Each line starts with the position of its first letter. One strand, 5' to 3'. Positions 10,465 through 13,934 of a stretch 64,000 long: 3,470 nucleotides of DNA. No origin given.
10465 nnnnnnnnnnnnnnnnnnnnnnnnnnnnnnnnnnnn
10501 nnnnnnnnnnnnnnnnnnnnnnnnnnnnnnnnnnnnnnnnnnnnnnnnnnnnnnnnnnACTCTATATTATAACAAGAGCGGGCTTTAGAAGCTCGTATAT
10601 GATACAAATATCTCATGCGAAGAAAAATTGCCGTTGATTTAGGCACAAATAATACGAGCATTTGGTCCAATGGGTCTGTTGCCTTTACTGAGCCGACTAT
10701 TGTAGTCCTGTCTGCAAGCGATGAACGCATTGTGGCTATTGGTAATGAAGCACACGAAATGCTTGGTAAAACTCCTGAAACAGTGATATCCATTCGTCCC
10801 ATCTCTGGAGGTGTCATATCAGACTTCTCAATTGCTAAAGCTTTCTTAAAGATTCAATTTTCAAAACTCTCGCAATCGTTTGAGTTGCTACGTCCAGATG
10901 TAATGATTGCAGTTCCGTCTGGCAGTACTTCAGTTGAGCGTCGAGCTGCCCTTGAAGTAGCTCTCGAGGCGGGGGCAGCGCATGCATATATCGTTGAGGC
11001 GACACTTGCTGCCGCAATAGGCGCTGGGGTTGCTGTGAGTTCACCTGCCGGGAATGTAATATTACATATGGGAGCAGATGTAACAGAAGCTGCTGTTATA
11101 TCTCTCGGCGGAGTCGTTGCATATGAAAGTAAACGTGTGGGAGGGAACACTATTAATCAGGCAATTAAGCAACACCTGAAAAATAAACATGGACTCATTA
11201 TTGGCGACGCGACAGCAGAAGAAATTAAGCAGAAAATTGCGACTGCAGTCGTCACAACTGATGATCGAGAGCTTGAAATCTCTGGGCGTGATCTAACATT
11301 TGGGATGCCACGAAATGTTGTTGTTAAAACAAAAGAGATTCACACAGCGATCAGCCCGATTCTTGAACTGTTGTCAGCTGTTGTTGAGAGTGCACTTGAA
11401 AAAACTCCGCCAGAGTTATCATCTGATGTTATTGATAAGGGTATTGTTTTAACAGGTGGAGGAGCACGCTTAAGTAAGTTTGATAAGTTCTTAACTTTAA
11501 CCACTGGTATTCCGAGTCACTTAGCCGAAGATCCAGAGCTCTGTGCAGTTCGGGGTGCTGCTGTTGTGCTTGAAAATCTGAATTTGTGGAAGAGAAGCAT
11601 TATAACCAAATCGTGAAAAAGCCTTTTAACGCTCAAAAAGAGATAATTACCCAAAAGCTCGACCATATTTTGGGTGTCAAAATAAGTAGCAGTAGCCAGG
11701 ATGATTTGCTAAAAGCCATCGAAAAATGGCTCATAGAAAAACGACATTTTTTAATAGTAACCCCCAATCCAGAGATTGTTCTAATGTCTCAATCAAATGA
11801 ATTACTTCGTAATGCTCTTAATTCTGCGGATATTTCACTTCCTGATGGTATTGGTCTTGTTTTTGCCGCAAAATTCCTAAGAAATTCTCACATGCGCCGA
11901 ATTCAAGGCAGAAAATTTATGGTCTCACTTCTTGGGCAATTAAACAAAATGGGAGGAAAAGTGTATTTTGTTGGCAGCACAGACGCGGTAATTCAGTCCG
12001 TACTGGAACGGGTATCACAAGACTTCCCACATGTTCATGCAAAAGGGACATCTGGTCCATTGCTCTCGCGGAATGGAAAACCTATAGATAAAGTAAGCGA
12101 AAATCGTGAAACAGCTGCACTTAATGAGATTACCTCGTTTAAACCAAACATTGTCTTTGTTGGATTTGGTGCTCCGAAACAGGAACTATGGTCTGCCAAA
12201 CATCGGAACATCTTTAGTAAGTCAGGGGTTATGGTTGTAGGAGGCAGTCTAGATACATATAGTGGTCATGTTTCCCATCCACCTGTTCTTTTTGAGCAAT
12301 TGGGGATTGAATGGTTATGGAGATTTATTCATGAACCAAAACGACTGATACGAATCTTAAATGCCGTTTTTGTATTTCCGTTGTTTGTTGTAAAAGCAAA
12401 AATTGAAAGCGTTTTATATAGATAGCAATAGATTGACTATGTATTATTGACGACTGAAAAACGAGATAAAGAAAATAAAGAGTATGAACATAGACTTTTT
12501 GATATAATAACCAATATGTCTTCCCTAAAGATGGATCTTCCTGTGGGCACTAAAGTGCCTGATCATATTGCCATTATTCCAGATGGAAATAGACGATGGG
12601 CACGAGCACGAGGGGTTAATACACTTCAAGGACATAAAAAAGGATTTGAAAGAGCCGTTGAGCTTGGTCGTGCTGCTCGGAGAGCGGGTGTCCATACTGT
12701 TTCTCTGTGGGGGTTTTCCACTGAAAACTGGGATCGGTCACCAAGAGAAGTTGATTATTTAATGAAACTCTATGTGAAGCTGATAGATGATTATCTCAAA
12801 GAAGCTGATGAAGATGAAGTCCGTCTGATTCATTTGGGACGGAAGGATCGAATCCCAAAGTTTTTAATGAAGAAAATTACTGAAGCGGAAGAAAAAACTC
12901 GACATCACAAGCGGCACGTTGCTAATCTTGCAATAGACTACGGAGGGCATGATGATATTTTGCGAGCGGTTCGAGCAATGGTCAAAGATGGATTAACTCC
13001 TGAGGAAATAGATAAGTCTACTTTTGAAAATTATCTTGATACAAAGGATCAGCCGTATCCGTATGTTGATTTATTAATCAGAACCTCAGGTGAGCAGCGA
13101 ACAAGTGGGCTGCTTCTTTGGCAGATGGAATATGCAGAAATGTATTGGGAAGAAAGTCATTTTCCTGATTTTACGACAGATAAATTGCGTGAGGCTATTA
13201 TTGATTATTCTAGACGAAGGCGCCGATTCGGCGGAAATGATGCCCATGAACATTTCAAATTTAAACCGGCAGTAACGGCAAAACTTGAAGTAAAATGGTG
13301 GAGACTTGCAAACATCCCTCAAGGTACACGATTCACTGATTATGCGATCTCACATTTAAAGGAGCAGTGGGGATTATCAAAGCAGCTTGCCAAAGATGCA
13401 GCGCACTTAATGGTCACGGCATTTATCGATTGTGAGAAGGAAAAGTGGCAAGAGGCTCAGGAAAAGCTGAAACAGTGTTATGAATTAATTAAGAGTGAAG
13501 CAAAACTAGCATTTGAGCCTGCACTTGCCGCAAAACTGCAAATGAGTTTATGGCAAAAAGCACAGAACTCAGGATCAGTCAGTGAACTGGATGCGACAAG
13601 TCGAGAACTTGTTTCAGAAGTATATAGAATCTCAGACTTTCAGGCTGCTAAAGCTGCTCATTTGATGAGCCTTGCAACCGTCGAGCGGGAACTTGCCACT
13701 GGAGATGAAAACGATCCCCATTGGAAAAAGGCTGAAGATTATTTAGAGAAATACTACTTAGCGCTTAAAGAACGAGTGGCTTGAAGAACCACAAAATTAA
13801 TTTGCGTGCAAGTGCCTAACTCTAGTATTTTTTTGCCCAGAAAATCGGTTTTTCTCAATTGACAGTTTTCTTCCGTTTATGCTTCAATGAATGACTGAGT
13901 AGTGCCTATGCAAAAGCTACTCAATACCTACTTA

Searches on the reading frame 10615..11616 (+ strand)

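Call 13: search_protein_families(library=pfam, proteins=[window:10615-11616:+], max_evalue=0.001)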
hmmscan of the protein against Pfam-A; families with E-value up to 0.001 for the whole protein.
window:10615-11616:+ (333 aa): 3 families
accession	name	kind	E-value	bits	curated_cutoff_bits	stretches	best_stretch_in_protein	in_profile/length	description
PF06723.19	MreB_Mbl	-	9.9e-105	350.4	27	1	3-324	2-324/327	MreB/Mbl protein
PF00022.25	Actin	-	2e-09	37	27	1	52-247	55-244/410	Actin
PF14450.12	FtsA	-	6.8e-05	23.7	31.8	1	149-312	2-125/127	Cell division protein FtsA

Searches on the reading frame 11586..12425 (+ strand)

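Call 13: search_protein_families(library=pfam, proteins=[window:11586-12425:+], max_evalue=0.001)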
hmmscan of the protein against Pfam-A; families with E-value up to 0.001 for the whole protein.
window:11586-12425:+ (279 aa): 1 family
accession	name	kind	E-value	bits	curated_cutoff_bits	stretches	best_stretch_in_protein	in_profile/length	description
PF03808.19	Glyco_tran_WecG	-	4.5e-45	153.9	27.4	1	81-257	1-167/168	Glycosyl transferase WecG/TagA/CpsF family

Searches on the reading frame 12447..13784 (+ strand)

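Call 13: search_protein_families(library=pfam, proteins=[window:12447-13784:+], max_evalue=0.001)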
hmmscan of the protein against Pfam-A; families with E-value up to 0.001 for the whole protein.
window:12447-13784:+ (445 aa): 1 family
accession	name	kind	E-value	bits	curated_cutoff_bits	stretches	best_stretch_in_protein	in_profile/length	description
PF01255.24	Prenyltransf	-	1.3e-68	231.3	27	1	44-262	1-219/219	Putative undecaprenyl diphosphate synthase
